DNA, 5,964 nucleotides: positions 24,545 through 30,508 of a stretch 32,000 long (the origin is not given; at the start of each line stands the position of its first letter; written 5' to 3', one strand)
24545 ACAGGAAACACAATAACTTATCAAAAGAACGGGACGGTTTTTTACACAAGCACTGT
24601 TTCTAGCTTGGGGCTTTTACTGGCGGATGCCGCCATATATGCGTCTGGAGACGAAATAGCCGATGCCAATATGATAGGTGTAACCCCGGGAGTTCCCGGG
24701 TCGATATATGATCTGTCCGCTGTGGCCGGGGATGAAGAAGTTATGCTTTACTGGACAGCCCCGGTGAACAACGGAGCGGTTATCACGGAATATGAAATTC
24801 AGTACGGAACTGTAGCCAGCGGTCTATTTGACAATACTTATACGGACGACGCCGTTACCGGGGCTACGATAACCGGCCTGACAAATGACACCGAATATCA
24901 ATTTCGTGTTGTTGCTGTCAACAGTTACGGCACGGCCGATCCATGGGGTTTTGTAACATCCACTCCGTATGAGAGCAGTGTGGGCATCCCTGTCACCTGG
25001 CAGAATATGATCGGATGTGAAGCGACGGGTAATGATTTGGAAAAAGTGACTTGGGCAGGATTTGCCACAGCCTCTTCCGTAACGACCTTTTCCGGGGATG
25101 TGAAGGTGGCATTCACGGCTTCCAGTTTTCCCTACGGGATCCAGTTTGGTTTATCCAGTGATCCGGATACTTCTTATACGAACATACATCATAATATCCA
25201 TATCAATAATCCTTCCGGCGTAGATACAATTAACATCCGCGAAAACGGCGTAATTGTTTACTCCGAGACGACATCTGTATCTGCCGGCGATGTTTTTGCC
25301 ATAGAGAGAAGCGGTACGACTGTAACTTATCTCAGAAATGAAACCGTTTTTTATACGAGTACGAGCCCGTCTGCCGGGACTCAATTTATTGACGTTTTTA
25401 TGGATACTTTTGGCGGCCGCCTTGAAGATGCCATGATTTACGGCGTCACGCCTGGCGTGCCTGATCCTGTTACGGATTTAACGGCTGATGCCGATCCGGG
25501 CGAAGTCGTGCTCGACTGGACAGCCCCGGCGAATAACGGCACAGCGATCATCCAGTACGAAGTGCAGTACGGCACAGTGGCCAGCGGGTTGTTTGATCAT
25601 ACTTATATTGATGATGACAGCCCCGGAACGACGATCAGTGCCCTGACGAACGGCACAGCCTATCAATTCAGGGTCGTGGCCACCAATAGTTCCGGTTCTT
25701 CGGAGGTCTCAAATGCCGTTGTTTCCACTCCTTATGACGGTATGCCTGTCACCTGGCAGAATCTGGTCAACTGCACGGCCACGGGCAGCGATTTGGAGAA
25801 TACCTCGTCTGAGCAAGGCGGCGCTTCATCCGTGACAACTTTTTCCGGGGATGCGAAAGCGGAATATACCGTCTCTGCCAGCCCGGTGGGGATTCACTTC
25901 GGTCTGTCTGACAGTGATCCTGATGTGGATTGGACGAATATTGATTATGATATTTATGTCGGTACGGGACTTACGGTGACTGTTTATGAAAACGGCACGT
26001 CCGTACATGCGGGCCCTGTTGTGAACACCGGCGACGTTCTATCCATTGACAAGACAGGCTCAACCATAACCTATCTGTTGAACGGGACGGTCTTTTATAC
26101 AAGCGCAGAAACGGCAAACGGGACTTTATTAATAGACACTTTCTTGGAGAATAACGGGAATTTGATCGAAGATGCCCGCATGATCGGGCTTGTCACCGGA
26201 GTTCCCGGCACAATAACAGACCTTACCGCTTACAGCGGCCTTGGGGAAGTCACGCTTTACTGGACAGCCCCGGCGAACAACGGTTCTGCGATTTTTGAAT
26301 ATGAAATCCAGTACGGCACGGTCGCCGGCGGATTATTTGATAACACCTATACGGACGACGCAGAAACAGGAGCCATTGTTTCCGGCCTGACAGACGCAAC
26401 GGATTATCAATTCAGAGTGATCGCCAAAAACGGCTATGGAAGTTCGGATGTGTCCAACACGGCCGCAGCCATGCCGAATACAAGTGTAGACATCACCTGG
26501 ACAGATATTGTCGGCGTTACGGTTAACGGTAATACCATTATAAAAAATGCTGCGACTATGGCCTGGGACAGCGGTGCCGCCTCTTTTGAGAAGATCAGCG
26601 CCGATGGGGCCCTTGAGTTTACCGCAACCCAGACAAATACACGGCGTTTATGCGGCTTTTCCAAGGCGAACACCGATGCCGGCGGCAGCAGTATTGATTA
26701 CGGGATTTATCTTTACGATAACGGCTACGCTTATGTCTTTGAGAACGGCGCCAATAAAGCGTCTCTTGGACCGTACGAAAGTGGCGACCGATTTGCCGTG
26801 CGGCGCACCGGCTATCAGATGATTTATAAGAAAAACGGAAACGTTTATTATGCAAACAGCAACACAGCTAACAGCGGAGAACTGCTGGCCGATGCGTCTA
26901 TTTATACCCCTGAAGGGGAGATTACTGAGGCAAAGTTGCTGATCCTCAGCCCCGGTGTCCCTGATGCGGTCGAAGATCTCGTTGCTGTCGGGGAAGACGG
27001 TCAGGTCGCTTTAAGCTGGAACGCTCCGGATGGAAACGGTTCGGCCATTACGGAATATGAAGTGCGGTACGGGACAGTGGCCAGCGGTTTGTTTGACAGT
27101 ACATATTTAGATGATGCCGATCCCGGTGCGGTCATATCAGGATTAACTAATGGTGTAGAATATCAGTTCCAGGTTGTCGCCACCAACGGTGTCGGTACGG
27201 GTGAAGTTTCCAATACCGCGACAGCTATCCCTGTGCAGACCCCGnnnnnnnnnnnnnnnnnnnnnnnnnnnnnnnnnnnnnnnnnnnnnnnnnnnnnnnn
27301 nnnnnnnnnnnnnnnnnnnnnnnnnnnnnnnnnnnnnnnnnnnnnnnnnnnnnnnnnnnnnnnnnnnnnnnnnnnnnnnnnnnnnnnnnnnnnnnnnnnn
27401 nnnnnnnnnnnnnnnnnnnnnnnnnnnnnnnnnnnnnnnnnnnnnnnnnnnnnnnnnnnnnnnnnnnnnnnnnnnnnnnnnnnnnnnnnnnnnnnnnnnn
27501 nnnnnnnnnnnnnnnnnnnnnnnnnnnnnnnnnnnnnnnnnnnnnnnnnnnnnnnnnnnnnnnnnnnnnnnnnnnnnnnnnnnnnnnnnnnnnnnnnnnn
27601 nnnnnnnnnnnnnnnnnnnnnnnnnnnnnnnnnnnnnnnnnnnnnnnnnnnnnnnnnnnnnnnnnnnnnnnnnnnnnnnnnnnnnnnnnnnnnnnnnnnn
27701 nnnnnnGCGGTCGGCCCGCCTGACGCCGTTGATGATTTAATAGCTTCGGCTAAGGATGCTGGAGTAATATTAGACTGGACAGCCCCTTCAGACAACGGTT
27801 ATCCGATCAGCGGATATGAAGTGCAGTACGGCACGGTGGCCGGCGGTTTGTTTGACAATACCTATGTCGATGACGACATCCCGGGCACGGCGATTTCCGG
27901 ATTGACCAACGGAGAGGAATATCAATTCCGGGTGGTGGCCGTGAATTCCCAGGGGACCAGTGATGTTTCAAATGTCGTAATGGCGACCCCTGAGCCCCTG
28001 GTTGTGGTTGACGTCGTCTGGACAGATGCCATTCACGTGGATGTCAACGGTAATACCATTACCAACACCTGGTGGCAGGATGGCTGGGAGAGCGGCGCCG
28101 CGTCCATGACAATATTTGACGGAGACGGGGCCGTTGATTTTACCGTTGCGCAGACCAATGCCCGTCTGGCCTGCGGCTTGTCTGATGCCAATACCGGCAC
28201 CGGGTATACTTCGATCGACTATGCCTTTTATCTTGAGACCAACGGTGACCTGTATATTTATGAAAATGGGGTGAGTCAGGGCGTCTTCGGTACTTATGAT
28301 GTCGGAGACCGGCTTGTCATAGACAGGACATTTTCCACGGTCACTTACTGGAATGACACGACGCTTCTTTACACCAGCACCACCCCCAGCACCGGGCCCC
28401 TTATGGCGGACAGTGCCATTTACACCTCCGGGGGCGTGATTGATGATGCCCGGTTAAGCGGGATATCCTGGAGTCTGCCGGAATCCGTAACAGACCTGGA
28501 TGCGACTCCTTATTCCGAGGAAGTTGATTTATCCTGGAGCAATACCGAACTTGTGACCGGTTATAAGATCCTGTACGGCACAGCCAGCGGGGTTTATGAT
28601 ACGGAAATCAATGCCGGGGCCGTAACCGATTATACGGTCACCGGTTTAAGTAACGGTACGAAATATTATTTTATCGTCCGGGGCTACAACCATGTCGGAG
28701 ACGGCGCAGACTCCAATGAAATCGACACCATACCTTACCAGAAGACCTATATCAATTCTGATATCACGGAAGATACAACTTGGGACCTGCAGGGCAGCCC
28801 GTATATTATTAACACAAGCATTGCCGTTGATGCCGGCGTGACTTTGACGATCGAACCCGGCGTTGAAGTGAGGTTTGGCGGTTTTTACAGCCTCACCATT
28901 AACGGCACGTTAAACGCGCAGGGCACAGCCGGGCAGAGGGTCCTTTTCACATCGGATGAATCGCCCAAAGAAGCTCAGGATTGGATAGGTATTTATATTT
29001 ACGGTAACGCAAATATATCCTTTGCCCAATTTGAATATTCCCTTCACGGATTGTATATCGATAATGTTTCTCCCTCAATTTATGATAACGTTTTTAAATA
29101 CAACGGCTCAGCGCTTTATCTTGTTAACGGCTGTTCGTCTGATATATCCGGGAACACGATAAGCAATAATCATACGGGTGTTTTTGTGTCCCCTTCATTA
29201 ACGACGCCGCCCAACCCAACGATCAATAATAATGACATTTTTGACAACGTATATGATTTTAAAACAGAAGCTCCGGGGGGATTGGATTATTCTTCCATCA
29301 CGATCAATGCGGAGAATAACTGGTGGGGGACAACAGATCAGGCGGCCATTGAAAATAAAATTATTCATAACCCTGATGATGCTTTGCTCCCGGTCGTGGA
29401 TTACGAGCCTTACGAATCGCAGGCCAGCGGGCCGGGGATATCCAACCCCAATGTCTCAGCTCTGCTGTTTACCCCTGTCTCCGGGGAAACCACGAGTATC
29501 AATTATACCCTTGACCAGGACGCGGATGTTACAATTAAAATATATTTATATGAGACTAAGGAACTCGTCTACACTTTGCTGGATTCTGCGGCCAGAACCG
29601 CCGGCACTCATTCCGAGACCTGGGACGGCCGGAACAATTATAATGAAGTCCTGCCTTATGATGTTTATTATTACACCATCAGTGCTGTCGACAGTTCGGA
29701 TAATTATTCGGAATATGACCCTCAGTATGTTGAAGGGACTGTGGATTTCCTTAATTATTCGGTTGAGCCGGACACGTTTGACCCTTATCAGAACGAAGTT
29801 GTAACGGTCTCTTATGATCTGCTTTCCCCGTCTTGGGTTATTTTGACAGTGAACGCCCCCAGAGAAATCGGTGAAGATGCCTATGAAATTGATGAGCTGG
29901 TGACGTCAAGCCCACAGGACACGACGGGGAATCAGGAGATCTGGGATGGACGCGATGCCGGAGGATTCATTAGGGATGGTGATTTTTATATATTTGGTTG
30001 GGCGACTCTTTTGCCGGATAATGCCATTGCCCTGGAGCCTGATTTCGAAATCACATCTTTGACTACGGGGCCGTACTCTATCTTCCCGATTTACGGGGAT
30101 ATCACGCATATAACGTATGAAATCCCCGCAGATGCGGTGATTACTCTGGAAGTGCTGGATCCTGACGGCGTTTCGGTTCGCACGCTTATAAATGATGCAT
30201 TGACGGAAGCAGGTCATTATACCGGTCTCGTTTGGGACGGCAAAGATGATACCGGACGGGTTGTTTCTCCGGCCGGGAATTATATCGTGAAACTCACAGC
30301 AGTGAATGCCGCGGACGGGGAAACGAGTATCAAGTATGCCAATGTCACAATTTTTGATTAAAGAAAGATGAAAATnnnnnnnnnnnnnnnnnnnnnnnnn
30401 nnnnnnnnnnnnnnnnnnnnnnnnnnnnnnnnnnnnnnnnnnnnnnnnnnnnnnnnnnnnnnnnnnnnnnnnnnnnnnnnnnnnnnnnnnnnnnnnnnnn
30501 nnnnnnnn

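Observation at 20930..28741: Ten copies of an unassigned ~155-aa domain strictly alternating with FN3 domains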

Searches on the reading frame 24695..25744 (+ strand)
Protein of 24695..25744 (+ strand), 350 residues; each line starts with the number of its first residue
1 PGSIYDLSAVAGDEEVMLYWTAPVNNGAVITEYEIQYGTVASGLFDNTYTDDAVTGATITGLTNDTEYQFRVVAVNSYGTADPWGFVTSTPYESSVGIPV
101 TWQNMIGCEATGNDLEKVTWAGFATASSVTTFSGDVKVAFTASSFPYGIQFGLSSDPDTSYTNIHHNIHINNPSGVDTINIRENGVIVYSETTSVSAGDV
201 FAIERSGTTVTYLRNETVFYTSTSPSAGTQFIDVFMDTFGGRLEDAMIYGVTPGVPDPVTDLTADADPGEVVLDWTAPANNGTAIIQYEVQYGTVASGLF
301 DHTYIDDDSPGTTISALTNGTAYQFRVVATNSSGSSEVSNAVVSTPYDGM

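Call 77: predict_structure(alignment_id=A4)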
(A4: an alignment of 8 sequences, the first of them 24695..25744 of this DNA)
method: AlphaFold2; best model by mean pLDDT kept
length: 350 residues; sequences in the alignment: 8
mean_pLDDT: 89.1   pTM: 0.67
mean pLDDT of the five models: 89.1, 87.2, 87.1, 86.4, 85.1
residues with pLDDT >= 90: 197; 70-90: 147; 50-70: 6; < 50: 0
segments of 3 or more residues with pLDDT < 50: none
pLDDT, mean of each block of 10 residues (from residue 1): 87 83 85 95 92 85 89 93 90 79 93 93 89 87 89 84 91 85 92 91 89 95 87 91 90 80 95 91 82 94 89 94 95 83 90
secondary structure, 60 per line:
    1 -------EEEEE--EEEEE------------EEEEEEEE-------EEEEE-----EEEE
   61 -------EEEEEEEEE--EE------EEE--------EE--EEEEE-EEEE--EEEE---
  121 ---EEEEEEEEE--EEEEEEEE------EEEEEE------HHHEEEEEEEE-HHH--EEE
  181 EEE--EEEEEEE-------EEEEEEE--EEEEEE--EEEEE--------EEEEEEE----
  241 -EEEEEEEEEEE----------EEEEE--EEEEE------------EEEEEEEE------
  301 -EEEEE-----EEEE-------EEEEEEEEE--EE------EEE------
elements in order: E8-12 E15-19 E32-39 E47-51 E57-60 E68-76 E87-89 E102-106 E108-111 E114-117 E124-132 E135-142 E149-154 E164-171 E178-183 E186-192 E200-206 E209-214 E217-221 E230-236 E242-252 E263-267 E270-274 E287-294 E302-306 E312-315 E323-331 E342-344

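Call 79: fold_search(model_id=the predicted structure, library=pdb)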
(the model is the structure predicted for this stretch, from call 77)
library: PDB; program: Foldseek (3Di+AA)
matches with E <= 10: 1926; with E <= 0.001: 638
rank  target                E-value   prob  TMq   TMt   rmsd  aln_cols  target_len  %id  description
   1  7ne1_B                9.9e-15  1.00  0.29  0.32  27.8       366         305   15  Structure of the complex between Netrin-1 and its receptor Neogenin (released 2021-03-31)
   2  5e4s                  1.1e-12  1.00  0.26  0.30  21.8       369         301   18  Crystal structure of mouse CNTN4 FN1-FN3 domains (released 2016-08-31)
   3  7ndg_B                1.5e-12  1.00  0.27  0.31  29.0       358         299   16  Cryo-EM structure of the ternary complex between Netrin-1, Neogenin and Repulsive Guidance Molecule B (released 2021-03-31)
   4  7mrk_D                2.7e-12  1.00  0.24  0.28  24.0       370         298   16  Chicken CNTN4 APP complex (released 2022-01-05)
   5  6xay_B                3.0e-12  1.00  0.24  0.31  25.0       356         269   16  Structure of a fragment of human fibronectin containing the 10th, 11th and 12th type III domains (released 2021-06-09)
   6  3t1w                  3.8e-12  1.00  0.25  0.24  24.4       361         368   15  Structure of the four-domain fragment Fn7B89 of oncofetal fibronectin (released 2012-03-21)
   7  5e53_D                4.2e-12  1.00  0.25  0.29  22.8       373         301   16  Crystal structure of chicken CNTN1 FN1-FN3 domains (released 2016-08-31)
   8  8bnq_B                5.1e-12  1.00  0.26  0.30  33.1       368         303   16  Crystal structure of the FnIII-tandem A84-A86 from the A-band of titin (released 2023-04-12)
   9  8bnq_A                7.8e-12  1.00  0.27  0.30  33.7       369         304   15  Crystal structure of the FnIII-tandem A84-A86 from the A-band of titin (released 2023-04-12)
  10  7mrq                  8.1e-12  1.00  0.24  0.28  26.0       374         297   16  Chicken CNTN4 FN1-FN3 domains with T751A, V752A, Y781A, E786A mutations (released 2022-01-05)
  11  5e55_A                8.1e-12  1.00  0.24  0.27  20.5       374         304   16  Crystal structure of mouse CNTN6 FN1-FN3 domains (released 2016-08-31)
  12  6xay_C                1.4e-11  1.00  0.24  0.30  25.4       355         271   15  Structure of a fragment of human fibronectin containing the 10th, 11th and 12th type III domains (released 2021-06-09)
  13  6x3a                  1.7e-11  1.00  0.24  0.27  29.9       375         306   14  Crystal structure of the FN4-FN6 domains of human PTPRD (released 2021-05-26)
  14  9ozc_A                1.7e-11  1.00  0.28  0.08  20.3       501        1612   12  Cryo-EM structure of 1:2:1 ROS1/NEL/NICOL holo-complex, conformation 1. (released 2026-02-25)
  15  6mfa                  1.7e-11  1.00  0.29  0.28  13.8       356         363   15  Fragment of human fibronectin containing the 4th-7th type III domains (released 2019-09-18)
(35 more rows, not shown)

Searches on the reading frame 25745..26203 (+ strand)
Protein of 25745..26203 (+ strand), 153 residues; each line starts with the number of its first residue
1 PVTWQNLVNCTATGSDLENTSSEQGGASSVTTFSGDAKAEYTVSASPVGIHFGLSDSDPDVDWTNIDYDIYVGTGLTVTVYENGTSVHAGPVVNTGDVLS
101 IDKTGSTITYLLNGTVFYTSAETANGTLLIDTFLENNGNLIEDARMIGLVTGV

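Call 9: search_protein_families(library=pfam, proteins=[window:25745-26203:+], max_evalue=10)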
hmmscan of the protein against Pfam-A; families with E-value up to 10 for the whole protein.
window:25745-26203:+ (153 aa): 0 families

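Call 13: search_protein_families(library=phrogs, proteins=[window:25745-26203:+], max_evalue=1)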
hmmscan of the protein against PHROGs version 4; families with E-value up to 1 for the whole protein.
window:25745-26203:+ (153 aa): 3 families
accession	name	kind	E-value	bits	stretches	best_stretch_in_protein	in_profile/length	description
phrog_26502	-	head and packaging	6.2e-06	26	1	24-127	111-219/620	virion structural protein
phrog_19691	-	head and packaging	1.6e-05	24.9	1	48-131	164-248/623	virion structural protein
phrog_12427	-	unknown function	0.12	13.9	1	48-108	14-74/94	-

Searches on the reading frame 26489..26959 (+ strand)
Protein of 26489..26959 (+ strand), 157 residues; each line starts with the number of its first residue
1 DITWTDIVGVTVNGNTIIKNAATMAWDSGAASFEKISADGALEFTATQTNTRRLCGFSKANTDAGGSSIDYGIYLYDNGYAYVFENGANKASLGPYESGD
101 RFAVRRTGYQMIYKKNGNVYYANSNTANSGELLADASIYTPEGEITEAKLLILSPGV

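Call 9: search_protein_families(library=pfam, proteins=[window:26489-26959:+], max_evalue=10)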
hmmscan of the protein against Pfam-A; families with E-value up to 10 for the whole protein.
window:26489-26959:+ (157 aa): 1 family
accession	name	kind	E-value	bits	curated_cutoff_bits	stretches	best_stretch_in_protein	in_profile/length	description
PF02710.19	Hema_HEFG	-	0.4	11.3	25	0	109-132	109-132/155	Hemagglutinin domain of haemagglutinin-esterase-fusion glycoprotein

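Call 13: search_protein_families(library=phrogs, proteins=[window:26489-26959:+], max_evalue=1)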
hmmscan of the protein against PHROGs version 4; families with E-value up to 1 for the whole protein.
window:26489-26959:+ (157 aa): 6 families
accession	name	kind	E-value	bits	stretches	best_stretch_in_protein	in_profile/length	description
phrog_19691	-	head and packaging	4.4e-07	30.1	1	42-147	155-260/623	virion structural protein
phrog_26502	-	head and packaging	7.6e-06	25.7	1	14-141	100-229/620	virion structural protein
phrog_3917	-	unknown function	0.032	14.9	1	54-104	145-195/214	-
phrog_16851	-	unknown function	0.1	13.6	1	60-91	14-44/72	-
phrog_874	-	unknown function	0.2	12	1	48-126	85-157/277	-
phrog_1518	-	moron, auxiliary metabolic gene and host takeover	0.31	11.9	1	11-51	4-44/103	host nuclease inhibitor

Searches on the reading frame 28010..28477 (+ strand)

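Call 9: search_protein_families(library=pfam, proteins=[window:28010-28477:+], max_evalue=10)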
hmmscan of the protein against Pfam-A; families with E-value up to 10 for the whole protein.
window:28010-28477:+ (156 aa): 0 families

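Call 13: search_protein_families(library=phrogs, proteins=[window:28010-28477:+], max_evalue=1)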
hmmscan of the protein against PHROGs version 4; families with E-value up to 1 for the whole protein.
window:28010-28477:+ (156 aa): 3 families
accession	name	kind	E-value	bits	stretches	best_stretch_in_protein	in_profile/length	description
phrog_19691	-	head and packaging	8e-14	52.3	1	3-140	117-254/623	virion structural protein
phrog_26502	-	head and packaging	5.3e-09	36.1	1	22-151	106-240/620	virion structural protein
phrog_25416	-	head and packaging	0.16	13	1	64-91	101-128/159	virion structural protein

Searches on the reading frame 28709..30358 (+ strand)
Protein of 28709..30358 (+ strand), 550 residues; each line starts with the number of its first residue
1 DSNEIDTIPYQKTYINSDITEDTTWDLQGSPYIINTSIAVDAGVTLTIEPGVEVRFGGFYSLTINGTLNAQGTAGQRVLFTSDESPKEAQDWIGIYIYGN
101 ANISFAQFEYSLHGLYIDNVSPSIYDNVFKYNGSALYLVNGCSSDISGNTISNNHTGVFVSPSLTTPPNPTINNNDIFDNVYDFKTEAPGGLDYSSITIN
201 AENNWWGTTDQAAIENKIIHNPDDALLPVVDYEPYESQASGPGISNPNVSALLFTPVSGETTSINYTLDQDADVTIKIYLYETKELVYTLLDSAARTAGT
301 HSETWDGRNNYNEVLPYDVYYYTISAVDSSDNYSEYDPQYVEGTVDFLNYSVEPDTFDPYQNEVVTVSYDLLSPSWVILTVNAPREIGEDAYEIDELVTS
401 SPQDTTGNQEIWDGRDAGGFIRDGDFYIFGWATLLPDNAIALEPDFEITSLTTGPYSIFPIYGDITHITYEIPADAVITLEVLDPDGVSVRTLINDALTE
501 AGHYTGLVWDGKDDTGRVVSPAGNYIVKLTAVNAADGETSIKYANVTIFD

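Call 61: search_solved_structures(query=window:28709-30358:+, max_evalue=1)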
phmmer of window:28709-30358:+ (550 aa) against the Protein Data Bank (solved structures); distinct sequences matched with E-value up to 1: 4.
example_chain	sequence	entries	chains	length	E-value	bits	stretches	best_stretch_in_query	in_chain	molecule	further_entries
7eh9_A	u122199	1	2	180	0.0026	19.7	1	470-534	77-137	Basal-body rod modification protein FlgD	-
7bhq_A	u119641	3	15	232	0.004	19.1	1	470-534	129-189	Basal-body rod modification protein FlgD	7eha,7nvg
3osv_A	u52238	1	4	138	0.14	14.1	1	478-539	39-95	Flagellar basal-body rod modification protein FlgD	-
6hx7_A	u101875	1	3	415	0.57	12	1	193-261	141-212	Ornithine aminotransferase, mitochondrial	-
